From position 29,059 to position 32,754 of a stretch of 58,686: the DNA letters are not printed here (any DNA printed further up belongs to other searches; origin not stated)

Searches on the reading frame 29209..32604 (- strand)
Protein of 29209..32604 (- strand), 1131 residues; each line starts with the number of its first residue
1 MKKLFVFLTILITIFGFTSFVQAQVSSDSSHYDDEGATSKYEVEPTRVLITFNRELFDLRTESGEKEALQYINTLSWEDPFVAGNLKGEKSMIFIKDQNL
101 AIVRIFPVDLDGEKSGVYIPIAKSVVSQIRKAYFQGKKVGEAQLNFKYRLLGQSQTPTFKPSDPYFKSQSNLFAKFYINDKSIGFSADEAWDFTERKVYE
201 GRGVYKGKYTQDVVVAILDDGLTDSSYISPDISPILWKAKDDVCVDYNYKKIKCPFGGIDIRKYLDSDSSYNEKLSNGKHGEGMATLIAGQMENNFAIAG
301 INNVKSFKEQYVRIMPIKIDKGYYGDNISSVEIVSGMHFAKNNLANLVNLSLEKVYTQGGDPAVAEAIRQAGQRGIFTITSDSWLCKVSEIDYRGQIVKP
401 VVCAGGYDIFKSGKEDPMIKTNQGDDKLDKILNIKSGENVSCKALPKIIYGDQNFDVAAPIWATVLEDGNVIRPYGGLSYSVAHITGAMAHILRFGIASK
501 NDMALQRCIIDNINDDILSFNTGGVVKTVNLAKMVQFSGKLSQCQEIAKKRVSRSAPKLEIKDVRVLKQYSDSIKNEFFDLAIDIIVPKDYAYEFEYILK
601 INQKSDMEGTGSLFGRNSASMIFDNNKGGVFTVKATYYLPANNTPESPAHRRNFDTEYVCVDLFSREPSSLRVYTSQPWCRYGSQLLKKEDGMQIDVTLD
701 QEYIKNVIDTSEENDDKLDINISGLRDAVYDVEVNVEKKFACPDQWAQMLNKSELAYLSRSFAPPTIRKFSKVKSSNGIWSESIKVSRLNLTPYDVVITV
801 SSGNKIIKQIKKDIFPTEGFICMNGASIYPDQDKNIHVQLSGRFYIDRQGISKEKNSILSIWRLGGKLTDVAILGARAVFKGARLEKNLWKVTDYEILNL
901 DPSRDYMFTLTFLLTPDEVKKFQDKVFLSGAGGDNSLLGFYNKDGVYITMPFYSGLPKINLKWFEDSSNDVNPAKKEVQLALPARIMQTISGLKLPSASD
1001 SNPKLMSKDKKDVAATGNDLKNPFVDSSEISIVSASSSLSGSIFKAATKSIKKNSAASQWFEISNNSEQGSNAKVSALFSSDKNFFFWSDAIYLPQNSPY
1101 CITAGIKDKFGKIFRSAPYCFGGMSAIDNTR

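Call 7: search_protein_families(library=pfam, proteins=[window:29209-32604:-], max_evalue=0.01)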
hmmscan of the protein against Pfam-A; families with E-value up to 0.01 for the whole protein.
window:29209-32604:- (1131 aa): 1 family
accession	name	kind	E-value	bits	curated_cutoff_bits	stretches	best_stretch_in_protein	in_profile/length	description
PF00082.27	Peptidase_S8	-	5e-08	33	21.8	1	211-381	2-150/288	Subtilase family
